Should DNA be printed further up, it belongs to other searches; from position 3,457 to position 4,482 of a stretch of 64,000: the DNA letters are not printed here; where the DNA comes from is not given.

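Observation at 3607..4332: LytTR regulator with a pseudo-receiver domain in which Glu replaces the phospho-acceptor Asp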

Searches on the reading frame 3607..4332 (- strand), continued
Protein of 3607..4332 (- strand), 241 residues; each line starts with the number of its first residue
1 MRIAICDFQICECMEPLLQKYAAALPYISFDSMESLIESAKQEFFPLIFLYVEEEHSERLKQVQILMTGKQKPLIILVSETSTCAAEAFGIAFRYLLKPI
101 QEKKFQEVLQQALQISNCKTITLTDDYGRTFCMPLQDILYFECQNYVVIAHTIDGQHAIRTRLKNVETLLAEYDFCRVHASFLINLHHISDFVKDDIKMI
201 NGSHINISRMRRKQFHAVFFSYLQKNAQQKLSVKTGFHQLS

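Call 71: find_homologous_proteins(query=L052:10001-10708:+, max_evalue=1e-8)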
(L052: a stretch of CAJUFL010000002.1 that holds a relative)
Query L052:10001-10708:+ (235 aa): 506 proteins with E <= 1e-8 among 661 candidates; the best 120 are listed.
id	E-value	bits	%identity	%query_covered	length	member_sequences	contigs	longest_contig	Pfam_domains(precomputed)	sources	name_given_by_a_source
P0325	1.2e-146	504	100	100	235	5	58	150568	PF04397.22,PF00072.31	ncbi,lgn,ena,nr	ncbi:MAG: response regulator transcription factor [Lachnospiraceae bacterium]|nr:response regulator 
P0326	2.1e-138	477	95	100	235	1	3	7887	PF04397.22,PF00072.31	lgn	-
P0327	1.8e-113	395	77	99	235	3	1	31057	PF04397.22,PF00072.31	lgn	-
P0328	1.6e-105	369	69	100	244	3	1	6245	PF04397.22,PF00072.31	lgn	-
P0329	1.7e-102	360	68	99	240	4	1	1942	PF04397.22,PF00072.31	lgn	-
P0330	5.2e-96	338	68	98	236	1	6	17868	PF04397.22,PF00072.31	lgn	-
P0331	6.5e-95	335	65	99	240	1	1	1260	PF04397.22,PF00072.31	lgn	-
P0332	7.3e-92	325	65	98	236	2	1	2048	PF04397.22,PF00072.31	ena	-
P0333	2.9e-87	310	63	99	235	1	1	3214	PF04397.22,PF00072.31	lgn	-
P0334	1.5e-84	301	61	99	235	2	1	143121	PF04397.22,PF00072.31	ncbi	-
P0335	2.9e-84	300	61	99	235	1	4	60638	PF04397.22,PF00072.31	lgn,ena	-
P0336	3.2e-84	300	59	99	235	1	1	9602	PF04397.22,PF00072.31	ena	-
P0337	1.9e-83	297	58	100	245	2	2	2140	PF04397.22,PF00072.31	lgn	-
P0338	2.8e-82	293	59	99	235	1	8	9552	PF04397.22,PF00072.31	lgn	-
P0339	4.5e-82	293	60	99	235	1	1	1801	PF04397.22,PF00072.31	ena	-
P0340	4.8e-82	293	59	99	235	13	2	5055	PF04397.22,PF00072.31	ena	-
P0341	5.4e-82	293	59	99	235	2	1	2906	PF04397.22,PF00072.31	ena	-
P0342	6.9e-82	292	57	99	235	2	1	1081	PF04397.22,PF00072.31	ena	-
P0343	9.8e-82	292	59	99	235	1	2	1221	PF04397.22,PF00072.31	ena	-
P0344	2.1e-81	291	59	99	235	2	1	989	PF04397.22,PF00072.31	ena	-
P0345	2.3e-81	291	59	99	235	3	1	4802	PF04397.22,PF00072.31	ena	-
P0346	2.3e-81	291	59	99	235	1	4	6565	PF04397.22,PF00072.31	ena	-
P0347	2.5e-81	290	60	99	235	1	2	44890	PF04397.22,PF00072.31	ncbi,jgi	-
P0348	2.6e-81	290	58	99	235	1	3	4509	PF04397.22,PF00072.31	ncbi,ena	-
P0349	2.7e-81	290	59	99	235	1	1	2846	PF04397.22,PF00072.31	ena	-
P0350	2.8e-81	290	59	99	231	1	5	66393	PF04397.22,PF00072.31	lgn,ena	-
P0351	3.2e-81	290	59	99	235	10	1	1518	PF04397.22,PF00072.31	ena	-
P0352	5.1e-81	289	58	99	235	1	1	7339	PF04397.22,PF00072.31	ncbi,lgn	-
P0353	1.1e-80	288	59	99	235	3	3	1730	PF04397.22,PF00072.31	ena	-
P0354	1.1e-80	288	58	99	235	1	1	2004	PF04397.22,PF00072.31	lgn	-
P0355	1.1e-80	288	59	99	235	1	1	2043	PF04397.22,PF00072.31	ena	-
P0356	1.7e-80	288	57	99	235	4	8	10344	PF04397.22,PF00072.31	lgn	-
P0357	1.9e-80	288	60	99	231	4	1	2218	PF04397.22,PF00072.31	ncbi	-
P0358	2.3e-80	287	59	99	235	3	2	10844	PF04397.22,PF00072.31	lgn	-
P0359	2.6e-80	287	58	99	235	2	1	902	PF04397.22,PF00072.31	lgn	-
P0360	2.8e-80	287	59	99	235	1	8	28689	PF04397.22,PF00072.31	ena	-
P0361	3.4e-80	287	59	99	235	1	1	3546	PF04397.22,PF00072.31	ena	-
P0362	3.5e-80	287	59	99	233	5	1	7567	PF04397.22,PF00072.31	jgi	-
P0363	5.8e-80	286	59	99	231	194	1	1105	PF04397.22,PF00072.31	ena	-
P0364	6.1e-80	286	57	99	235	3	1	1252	PF04397.22,PF00072.31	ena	-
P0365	6.2e-80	286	59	99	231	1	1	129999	PF04397.22,PF00072.31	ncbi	-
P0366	6.8e-80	286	60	99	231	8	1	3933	PF04397.22,PF00072.31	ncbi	-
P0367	7.1e-80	286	59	99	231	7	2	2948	PF04397.22,PF00072.31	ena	-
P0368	7.1e-80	286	60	99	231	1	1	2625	PF04397.22,PF00072.31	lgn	-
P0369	7.7e-80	286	59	99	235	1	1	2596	PF04397.22,PF00072.31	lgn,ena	-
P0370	8.9e-80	285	58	99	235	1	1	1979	PF04397.22,PF00072.31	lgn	-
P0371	1.3e-79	285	59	99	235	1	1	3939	PF04397.22,PF00072.31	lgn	-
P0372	1.5e-79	285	57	99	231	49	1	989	PF04397.22,PF00072.31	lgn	-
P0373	1.8e-79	284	57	99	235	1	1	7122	PF04397.22,PF00072.31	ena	-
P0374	1.8e-79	284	56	99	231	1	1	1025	PF04397.22,PF00072.31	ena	-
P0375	1.9e-79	284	58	99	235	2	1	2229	PF04397.22,PF00072.31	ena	-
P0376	2.3e-79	284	59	99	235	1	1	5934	PF04397.22,PF00072.31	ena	-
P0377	2.3e-79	284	58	99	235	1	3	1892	PF04397.22,PF00072.31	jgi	-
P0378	2.8e-79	284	56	99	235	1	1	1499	PF04397.22,PF00072.31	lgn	-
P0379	2.9e-79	284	56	99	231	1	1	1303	PF04397.22,PF00072.31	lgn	-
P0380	3.0e-79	284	56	99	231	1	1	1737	PF04397.22,PF00072.31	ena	-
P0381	3.4e-79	283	59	99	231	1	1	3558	PF04397.22,PF00072.31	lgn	-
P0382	3.7e-79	283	59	99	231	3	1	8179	PF04397.22,PF00072.31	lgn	-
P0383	4.0e-79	283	59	99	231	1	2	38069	PF04397.22,PF00072.31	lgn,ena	-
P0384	4.5e-79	283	58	99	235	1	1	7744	PF04397.22,PF00072.31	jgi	-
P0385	5.7e-79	283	58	99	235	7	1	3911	PF04397.22,PF00072.31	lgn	-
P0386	6.0e-79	283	59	99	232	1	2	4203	PF04397.22,PF00072.31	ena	-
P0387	6.1e-79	283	58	99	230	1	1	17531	PF04397.22,PF00072.31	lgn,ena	-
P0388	6.7e-79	282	58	99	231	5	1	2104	PF04397.22,PF00072.31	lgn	-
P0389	7.1e-79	282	58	99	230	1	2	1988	PF04397.22,PF00072.31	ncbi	-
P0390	7.7e-79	282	58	99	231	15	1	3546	PF04397.22,PF00072.31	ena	-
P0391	7.8e-79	282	58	99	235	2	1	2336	PF04397.22,PF00072.31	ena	-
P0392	8.5e-79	282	56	99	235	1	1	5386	PF04397.22,PF00072.31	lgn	-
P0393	8.6e-79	282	58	99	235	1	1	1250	PF04397.22,PF00072.31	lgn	-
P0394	9.0e-79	282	58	99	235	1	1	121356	PF04397.22,PF00072.31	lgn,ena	-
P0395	9.2e-79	282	59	99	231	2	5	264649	PF04397.22,PF00072.31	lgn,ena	-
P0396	9.9e-79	282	59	99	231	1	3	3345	PF04397.22,PF00072.31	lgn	-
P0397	1.3e-78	282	58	99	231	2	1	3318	PF04397.22,PF00072.31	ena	-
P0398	1.3e-78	282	58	99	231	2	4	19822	PF04397.22,PF00072.31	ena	-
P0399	1.4e-78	281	57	99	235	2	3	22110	PF04397.22,PF00072.31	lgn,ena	-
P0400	1.4e-78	281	58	99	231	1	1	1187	PF04397.22,PF00072.31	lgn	-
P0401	1.4e-78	281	58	99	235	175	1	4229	PF04397.22,PF00072.31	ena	-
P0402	1.6e-78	281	58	99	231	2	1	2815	PF04397.22,PF00072.31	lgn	-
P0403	1.7e-78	281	56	99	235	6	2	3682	PF04397.22,PF00072.31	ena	-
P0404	1.7e-78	281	59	99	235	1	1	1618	PF04397.22,PF00072.31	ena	-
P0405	1.9e-78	281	58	99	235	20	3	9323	PF04397.22,PF00072.31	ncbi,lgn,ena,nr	ncbi:MAG: response regulator transcription factor [Lachnospiraceae bacterium]|nr:response regulator 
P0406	2.2e-78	281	58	99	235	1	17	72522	PF04397.22,PF00072.31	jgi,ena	-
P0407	2.5e-78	281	58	99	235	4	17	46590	PF04397.22,PF00072.31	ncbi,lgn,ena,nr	ncbi:MAG: response regulator transcription factor [Lachnospiraceae bacterium]|nr:response regulator 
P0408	2.8e-78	280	57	99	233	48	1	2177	PF04397.22,PF00072.31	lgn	-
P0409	2.8e-78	280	57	99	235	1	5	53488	PF04397.22,PF00072.31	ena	-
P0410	2.9e-78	280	59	99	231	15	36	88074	PF04397.22,PF00072.31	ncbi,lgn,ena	-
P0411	3.0e-78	280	57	99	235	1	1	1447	PF04397.22,PF00072.31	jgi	-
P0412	3.1e-78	280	57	99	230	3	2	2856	PF04397.22,PF00072.31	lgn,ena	-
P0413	3.5e-78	280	57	99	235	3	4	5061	PF04397.22,PF00072.31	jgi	-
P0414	3.9e-78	280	96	59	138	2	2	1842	PF04397.22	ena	-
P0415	4.1e-78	280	58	99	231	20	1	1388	PF04397.22,PF00072.31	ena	-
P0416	5.1e-78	280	56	99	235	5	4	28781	PF04397.22,PF00072.31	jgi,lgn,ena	-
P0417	5.3e-78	280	58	99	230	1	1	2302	PF04397.22,PF00072.31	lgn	-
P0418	5.8e-78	279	58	99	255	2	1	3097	PF04397.22,PF00072.31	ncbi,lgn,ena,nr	ncbi:MAG: LytTR family DNA-binding domain-containing protein [Lachnospiraceae bacterium]|nr:LytTR fa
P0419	6.7e-78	279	57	99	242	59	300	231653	PF04397.22,PF00072.31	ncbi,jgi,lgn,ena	ncbi:MAG: LytTR family DNA-binding domain-containing protein [Lachnospiraceae bacterium]|jgi:DNA-bin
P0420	6.9e-78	279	56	99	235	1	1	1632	PF04397.22,PF00072.31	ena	-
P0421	7.3e-78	279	58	99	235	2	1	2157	PF04397.22,PF00072.31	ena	-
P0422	7.9e-78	279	58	99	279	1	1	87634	PF04397.22,PF00072.31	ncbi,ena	-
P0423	7.9e-78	279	58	99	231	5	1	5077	PF04397.22,PF00072.31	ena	-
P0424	8.8e-78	279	57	99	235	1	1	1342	PF04397.22,PF00072.31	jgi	-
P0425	9.5e-78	279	57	99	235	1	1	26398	PF04397.22,PF00072.31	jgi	-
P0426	9.8e-78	279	58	99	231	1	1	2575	PF04397.22,PF00072.31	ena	-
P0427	1.0e-77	279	59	99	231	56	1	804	PF04397.22,PF00072.31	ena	-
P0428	1.0e-77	279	58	99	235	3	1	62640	PF04397.22,PF00072.31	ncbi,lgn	-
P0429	1.1e-77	279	57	99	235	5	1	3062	PF04397.22,PF00072.31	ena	-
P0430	1.1e-77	278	58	99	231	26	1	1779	PF04397.22,PF00072.31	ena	-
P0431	1.3e-77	278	59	96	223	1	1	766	PF04397.22,PF00072.31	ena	-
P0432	1.5e-77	278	59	99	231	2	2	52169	PF04397.22,PF00072.31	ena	-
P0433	1.7e-77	278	58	99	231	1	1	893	PF04397.22,PF00072.31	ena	-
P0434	1.7e-77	278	56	99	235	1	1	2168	PF04397.22,PF00072.31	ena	-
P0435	2.0e-77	278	58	99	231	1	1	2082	PF04397.22,PF00072.31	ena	-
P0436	2.1e-77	278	56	99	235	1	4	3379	PF04397.22,PF00072.31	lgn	-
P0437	2.6e-77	277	56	99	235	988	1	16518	PF04397.22,PF00072.31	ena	-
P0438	2.6e-77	277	57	99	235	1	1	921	PF04397.22,PF00072.31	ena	-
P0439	2.6e-77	277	58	99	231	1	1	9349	PF04397.22,PF00072.31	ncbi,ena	-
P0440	2.8e-77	277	57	99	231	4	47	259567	PF04397.22,PF00072.31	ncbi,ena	-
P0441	3.1e-77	277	58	99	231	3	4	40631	PF04397.22,PF00072.31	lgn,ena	-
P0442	3.3e-77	277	58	99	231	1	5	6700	PF04397.22,PF00072.31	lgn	-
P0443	3.4e-77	277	58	99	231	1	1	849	PF04397.22,PF00072.31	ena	-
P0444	3.4e-77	277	60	89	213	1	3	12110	PF04397.22,PF00072.31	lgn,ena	-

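Call 73: find_encoding_contigs(protein=P0334, flank=7000, max_places=2)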
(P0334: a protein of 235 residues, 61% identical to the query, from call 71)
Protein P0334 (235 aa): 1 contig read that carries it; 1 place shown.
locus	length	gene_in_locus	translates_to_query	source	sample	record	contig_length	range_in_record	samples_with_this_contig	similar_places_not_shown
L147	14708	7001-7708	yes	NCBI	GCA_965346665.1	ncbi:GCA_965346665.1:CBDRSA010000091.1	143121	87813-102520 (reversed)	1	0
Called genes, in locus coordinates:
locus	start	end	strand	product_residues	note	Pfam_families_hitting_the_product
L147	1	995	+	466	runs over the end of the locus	PF01547:SBP_bac_1 (weak)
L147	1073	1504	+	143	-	PF04657:DMT_YdcZ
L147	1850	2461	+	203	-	PF10531:SLBB, PF00633:HHH, PF12836:HHH_3, PF03934:T2SSK (weak)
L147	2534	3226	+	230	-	PF00072:Response_reg, PF00486:Trans_reg_C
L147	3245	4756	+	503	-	PF00512:HisKA, PF02518:HATPase_c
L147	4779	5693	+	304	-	PF10646:Germane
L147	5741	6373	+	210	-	PF13567:DUF4131, PF03772:Competence (weak)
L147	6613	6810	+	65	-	PF08845:SymE_toxin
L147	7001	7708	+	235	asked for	PF00072:Response_reg, PF04397:LytTR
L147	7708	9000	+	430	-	PF14689:SPOB_a (weak), PF14501:HATPase_c_5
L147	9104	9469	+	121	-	-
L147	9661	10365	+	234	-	-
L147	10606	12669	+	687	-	PF27009:DUF8329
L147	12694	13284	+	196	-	-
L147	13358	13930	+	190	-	-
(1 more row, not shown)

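Call 74: find_encoding_contigs(protein=P0419, flank=7000, max_places=2)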
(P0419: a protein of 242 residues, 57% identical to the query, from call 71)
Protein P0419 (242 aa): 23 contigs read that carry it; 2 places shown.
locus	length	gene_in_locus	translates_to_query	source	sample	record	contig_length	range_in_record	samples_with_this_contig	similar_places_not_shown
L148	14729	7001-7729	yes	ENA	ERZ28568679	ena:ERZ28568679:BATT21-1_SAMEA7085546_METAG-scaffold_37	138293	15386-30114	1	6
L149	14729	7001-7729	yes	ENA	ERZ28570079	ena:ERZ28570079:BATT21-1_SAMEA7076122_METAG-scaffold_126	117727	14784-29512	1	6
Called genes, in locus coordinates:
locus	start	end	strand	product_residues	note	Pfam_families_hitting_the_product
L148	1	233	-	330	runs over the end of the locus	PF01032:FecCD, PF00950:ABC-3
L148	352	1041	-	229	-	PF01522:Polysacc_deac_1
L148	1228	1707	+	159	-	-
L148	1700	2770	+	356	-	PF04321:RmlD_sub_bind, PF01073:3Beta_HSD, PF01370:Epimerase, PF02719:Polysacc_synt_2, PF07993:NAD_binding_4 (faint), PF16363:GDP_Man_Dehyd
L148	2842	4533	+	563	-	PF05157:MshEN, PF13173:AAA_14 (faint), PF00437:T2SSE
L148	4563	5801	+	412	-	PF28597:T2SSF_N, PF00482:T2SSF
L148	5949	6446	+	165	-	-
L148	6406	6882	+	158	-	-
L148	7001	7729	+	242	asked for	PF00072:Response_reg, PF04397:LytTR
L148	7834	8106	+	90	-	-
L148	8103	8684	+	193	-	-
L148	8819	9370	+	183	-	-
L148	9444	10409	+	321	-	PF01207:Dus, PF03060:NMO (weak)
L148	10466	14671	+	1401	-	PF13306:LRR_5, PF13855:LRR_8 (faint), PF23952:LRR_EndoS (faint), PF13306:LRR_5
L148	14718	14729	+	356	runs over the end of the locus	PF00248:Aldo_ket_red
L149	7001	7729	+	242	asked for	PF00072:Response_reg, PF04397:LytTR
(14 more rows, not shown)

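Call 75: find_encoding_contigs(protein=P0328, flank=7000, max_places=2)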
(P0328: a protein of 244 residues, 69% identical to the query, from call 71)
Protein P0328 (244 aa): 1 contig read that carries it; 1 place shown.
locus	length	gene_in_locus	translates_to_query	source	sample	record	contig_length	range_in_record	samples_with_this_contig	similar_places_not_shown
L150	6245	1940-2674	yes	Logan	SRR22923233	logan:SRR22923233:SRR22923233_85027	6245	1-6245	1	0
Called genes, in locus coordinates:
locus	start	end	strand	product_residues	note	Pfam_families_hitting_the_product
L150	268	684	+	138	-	-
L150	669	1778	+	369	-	-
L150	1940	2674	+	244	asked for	PF00072:Response_reg, PF04397:LytTR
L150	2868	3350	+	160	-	PF04542:Sigma70_r2, PF08281:Sigma70_r4_2 (weak), PF04545:Sigma70_r4 (weak)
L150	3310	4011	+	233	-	-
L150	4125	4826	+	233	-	PF02463:SMC_N (faint), PF00005:ABC_tran, PF13304:AAA_21 (weak)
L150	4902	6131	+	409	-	PF12698:ABC2_membrane_3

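Call 76: search_protein_families(library=pfam, proteins=[L150:268-684:+, L150:669-1778:+, L150:1940-2674:+, L150:3310-4011:+], max_evalue=0.01)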
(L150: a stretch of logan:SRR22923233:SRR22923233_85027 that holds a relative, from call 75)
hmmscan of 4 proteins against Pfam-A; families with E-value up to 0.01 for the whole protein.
L150:268-684:+ (138 aa): 1 family
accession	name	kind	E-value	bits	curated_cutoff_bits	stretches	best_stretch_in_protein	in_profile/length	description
PF00060.32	Lig_chan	-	0.008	16.4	30.8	0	41-91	8-59/146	Ligand-gated ion channel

L150:669-1778:+ (369 aa): 0 families

L150:1940-2674:+ (244 aa): 2 families
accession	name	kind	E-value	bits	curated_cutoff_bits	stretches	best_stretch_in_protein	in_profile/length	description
PF04397.21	LytTR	-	9.1e-19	67.9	22.6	1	142-225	6-94/98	LytTr DNA-binding domain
PF00072.30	Response_reg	-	1.4e-09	38.5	30.2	1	3-113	1-106/111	Response regulator receiver domain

L150:3310-4011:+ (233 aa): 0 families

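Call 77: find_encoding_contigs(protein=P0327, flank=7000, max_places=2)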
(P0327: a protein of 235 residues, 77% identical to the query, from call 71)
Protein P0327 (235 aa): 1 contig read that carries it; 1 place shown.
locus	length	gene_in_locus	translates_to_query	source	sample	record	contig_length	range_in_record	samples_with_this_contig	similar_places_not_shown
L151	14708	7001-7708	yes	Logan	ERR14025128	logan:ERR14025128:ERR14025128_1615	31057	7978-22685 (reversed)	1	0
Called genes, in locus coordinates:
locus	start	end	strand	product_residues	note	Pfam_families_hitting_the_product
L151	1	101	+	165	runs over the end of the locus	PF14489:QueF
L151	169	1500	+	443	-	PF08245:Mur_ligase_M, PF02875:Mur_ligase_C, PF27239:FOL3_C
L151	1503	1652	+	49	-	-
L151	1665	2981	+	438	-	PF23914:TPR_CcmH_CycH (faint), PF00515:TPR_1 (faint), PF07719:TPR_2 (faint), PF13414:TPR_11 (faint), PF13428:TPR_14 (faint), PF14559:TPR_19 (weak), PF13181:TPR_8 (weak), PF13174:TPR_6 (weak), +2 more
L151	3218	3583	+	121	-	PF01740:STAS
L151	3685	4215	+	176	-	PF13581:HATPase_c_2, PF02518:HATPase_c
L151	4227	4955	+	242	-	PF04542:Sigma70_r2, PF04539:Sigma70_r3 (weak), PF05263:DUF722 (weak), PF08281:Sigma70_r4_2 (weak), PF04545:Sigma70_r4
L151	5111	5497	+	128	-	PF03965:Penicillinase_R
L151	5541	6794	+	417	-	PF05569:Peptidase_M56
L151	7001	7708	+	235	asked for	PF00072:Response_reg, PF04397:LytTR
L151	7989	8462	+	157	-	-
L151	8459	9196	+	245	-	-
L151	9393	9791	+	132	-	PF03061:4HBT (weak)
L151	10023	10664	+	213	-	-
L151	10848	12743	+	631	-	PF00563:EAL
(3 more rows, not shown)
